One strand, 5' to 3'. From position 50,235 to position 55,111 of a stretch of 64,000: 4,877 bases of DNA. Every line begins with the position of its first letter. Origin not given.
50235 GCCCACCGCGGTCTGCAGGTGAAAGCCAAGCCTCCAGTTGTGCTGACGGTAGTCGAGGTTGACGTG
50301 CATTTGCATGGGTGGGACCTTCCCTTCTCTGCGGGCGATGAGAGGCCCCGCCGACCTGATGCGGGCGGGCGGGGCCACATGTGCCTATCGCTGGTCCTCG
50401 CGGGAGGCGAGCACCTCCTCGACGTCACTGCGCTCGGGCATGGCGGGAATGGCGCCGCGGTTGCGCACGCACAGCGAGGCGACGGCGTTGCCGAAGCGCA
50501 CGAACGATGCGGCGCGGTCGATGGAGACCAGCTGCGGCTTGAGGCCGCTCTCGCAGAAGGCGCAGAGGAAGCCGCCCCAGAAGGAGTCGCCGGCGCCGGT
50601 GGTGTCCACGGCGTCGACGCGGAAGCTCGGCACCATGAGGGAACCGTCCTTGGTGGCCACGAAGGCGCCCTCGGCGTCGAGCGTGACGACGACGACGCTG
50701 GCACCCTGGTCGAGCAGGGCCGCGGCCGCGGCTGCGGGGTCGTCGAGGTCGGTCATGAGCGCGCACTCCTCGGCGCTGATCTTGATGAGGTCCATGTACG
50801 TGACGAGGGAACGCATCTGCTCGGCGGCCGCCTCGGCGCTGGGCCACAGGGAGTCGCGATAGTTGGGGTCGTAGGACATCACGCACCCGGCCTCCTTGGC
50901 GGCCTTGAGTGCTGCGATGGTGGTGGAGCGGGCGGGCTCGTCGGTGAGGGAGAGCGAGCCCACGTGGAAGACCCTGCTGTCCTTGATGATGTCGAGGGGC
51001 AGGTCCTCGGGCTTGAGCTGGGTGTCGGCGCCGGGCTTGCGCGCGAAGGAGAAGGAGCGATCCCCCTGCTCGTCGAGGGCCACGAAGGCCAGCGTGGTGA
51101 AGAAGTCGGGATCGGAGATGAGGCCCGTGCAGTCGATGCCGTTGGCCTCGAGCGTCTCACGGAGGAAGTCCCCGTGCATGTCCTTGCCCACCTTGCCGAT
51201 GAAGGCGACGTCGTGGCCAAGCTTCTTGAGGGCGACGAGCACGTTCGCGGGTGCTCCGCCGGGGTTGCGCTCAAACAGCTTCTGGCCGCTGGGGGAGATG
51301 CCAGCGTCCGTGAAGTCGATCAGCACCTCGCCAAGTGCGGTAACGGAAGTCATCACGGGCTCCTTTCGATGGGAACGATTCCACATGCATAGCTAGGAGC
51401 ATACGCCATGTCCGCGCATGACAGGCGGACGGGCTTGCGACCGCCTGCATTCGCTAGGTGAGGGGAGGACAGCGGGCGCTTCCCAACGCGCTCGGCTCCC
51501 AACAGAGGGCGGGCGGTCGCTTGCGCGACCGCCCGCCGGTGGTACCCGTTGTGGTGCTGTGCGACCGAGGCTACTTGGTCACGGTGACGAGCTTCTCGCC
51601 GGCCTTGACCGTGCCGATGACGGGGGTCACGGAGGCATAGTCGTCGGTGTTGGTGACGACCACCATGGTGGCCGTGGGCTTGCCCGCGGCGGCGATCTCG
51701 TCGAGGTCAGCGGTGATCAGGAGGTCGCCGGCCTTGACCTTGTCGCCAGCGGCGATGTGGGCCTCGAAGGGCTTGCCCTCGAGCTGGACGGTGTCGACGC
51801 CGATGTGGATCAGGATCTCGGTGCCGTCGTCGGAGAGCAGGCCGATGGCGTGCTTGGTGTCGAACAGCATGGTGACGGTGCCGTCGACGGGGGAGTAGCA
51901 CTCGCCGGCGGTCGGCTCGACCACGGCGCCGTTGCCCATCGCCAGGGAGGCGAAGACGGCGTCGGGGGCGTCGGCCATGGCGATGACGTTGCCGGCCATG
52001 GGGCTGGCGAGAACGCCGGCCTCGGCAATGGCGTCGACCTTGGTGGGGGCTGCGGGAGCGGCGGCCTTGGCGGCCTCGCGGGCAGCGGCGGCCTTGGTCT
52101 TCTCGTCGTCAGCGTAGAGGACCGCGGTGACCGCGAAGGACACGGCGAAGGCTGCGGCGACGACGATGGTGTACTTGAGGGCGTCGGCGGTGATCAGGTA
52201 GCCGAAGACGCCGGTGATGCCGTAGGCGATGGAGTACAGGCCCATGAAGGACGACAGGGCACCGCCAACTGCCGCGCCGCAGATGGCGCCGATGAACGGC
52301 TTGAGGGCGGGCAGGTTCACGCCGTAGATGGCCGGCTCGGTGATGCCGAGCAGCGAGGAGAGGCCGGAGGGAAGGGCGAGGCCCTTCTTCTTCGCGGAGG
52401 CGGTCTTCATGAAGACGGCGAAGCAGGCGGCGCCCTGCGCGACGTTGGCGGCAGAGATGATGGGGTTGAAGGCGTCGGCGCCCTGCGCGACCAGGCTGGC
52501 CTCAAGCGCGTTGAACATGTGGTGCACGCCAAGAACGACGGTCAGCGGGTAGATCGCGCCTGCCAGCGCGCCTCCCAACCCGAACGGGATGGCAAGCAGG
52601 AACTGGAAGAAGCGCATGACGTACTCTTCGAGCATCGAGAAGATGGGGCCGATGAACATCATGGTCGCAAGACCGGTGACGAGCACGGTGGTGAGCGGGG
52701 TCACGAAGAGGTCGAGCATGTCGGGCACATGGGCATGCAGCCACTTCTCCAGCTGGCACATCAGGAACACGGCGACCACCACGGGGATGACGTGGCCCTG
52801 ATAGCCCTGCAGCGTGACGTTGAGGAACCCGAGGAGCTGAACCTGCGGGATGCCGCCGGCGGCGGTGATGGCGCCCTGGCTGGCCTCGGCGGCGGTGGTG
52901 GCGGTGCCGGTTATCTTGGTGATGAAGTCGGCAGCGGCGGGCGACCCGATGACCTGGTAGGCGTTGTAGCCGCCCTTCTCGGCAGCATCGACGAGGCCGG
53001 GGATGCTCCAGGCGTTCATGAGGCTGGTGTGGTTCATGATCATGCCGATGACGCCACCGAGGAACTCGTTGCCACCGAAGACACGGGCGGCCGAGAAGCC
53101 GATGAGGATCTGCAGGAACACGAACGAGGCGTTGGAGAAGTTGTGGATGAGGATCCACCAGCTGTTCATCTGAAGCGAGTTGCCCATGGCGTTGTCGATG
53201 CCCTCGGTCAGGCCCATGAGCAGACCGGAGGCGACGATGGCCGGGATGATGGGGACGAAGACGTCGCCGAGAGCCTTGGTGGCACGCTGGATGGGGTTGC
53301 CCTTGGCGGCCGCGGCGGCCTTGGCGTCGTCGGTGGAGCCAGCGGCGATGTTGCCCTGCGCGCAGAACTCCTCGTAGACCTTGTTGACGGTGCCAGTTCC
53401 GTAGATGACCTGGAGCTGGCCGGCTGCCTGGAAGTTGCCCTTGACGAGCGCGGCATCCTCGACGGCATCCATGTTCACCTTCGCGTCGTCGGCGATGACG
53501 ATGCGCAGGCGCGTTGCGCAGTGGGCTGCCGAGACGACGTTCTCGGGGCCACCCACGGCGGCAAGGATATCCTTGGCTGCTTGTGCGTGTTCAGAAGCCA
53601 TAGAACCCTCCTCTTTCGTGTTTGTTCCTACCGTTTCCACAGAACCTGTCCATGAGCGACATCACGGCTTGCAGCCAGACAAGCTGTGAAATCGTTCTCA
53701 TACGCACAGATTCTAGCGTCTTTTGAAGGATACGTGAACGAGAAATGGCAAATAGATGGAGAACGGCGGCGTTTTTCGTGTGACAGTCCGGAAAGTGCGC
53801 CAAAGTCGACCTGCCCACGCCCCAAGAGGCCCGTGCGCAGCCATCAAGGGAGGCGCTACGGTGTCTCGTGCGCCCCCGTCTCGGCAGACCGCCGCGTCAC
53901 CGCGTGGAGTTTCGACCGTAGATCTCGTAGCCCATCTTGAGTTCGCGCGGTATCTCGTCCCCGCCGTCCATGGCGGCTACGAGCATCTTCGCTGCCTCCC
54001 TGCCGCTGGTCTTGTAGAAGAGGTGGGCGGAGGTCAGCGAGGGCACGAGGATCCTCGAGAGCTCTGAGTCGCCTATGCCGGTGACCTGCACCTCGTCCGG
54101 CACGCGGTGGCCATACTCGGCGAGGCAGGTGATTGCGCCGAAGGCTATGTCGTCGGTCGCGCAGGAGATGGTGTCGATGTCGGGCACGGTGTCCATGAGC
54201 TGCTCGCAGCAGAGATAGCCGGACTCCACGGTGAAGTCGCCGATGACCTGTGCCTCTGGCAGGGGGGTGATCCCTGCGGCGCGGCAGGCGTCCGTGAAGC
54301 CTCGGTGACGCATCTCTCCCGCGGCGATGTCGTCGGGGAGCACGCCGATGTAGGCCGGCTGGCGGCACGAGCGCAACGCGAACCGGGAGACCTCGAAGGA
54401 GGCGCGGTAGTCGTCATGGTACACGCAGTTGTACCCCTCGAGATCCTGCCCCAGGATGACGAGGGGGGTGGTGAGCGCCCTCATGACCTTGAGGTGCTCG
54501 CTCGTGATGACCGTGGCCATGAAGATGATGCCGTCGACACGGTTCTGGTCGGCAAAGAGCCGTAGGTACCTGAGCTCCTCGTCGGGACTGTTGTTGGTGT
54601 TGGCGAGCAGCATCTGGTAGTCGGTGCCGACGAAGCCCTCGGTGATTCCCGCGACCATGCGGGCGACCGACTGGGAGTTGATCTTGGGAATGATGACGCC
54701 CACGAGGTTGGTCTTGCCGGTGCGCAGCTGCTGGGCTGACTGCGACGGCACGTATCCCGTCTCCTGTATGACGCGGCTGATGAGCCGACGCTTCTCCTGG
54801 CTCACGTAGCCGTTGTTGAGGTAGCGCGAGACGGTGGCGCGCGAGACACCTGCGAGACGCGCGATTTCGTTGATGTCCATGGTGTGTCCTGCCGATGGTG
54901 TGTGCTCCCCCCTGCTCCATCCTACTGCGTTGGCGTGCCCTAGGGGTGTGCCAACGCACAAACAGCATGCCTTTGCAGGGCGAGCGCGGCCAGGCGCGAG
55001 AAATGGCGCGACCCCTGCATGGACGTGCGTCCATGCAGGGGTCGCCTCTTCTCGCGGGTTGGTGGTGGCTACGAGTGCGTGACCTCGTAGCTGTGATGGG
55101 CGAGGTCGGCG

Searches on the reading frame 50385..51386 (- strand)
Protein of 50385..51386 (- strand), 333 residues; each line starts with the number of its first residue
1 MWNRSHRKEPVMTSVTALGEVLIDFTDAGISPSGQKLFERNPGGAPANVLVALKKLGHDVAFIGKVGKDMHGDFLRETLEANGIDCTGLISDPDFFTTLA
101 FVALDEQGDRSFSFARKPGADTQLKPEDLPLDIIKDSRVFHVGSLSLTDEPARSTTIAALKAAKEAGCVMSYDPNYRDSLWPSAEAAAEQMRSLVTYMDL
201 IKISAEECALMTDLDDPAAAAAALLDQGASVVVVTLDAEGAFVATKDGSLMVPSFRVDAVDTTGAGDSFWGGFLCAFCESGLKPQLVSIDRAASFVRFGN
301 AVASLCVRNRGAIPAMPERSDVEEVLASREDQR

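Call 30: search_protein_families(library=pfam, proteins=[window:50385-51386:-], max_evalue=0.001)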
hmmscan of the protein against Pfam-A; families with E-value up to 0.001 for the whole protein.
window:50385-51386:- (333 aa): 2 families
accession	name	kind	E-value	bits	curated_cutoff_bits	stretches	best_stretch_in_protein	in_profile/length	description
PF00294.29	PfkB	-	4.1e-65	220.5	25.8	1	12-318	1-301/302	pfkB family carbohydrate kinase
PF25270.1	Khk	-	8.8e-06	25.6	35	0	212-315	260-354/365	Prokaryotic ketohexokinase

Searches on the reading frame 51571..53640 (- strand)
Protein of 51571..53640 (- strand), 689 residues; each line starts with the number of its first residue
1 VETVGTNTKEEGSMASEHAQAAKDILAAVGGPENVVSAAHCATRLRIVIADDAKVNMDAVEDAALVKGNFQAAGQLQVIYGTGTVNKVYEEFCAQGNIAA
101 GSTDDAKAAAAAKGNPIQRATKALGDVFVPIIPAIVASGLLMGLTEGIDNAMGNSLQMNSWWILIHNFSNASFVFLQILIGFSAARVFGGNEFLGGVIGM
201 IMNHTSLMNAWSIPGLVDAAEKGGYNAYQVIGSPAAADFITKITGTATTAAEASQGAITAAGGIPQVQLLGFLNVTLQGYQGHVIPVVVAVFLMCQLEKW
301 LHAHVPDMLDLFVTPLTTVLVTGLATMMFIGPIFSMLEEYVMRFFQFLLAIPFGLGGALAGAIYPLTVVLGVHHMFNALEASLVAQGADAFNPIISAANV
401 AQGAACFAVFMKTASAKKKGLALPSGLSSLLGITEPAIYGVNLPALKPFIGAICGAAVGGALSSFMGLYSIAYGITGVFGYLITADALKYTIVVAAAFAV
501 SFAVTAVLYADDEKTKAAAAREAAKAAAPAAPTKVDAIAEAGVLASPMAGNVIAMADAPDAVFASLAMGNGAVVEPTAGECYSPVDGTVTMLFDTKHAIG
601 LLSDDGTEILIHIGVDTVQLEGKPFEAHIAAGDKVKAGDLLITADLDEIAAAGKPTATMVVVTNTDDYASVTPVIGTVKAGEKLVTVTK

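Call 30: search_protein_families(library=pfam, proteins=[window:51571-53640:-], max_evalue=0.001)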
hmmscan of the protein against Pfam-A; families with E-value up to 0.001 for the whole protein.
window:51571-53640:- (689 aa): 3 families
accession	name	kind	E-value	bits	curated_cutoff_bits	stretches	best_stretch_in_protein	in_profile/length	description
PF00358.26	PTS_EIIA_1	-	1.8e-48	163.9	27.2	1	544-668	3-127/127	phosphoenolpyruvate-dependent sugar phosphotransferase system, EIIA 1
PF02378.23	PTS_EIIC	-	2.1e-41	142.5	30.7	1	125-454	1-317/319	Phosphotransferase system, EIIC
PF00367.25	PTS_EIIB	-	5e-15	55.1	27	1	23-56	1-34/34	phosphotransferase system, EIIB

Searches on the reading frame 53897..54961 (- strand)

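Call 30: search_protein_families(library=pfam, proteins=[window:53897-54961:-], max_evalue=0.001)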
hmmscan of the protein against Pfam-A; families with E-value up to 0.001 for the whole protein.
window:53897-54961:- (354 aa): 6 families
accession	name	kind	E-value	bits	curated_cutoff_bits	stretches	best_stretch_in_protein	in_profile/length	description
PF13377.12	Peripla_BP_3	-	6.6e-23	82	26.5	1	193-353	3-167/167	Periplasmic binding protein-like domain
PF00532.27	Peripla_BP_1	-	2.9e-18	66.8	22.2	1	87-343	4-273/281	Periplasmic binding proteins and sugar binding domain of LacI family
PF00356.27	LacI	-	7.7e-15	54.9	27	1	30-73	2-46/46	Bacterial regulatory proteins, lacI family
PF13407.12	Peripla_BP_4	-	7.2e-05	22.9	35.1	0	216-331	137-254/258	Periplasmic binding protein domain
PF09339.16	HTH_IclR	-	0.00025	21.2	22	0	26-49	17-40/52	IclR helix-turn-helix domain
PF01381.28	HTH_3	-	0.00056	20.3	23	0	28-63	10-46/55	Helix-turn-helix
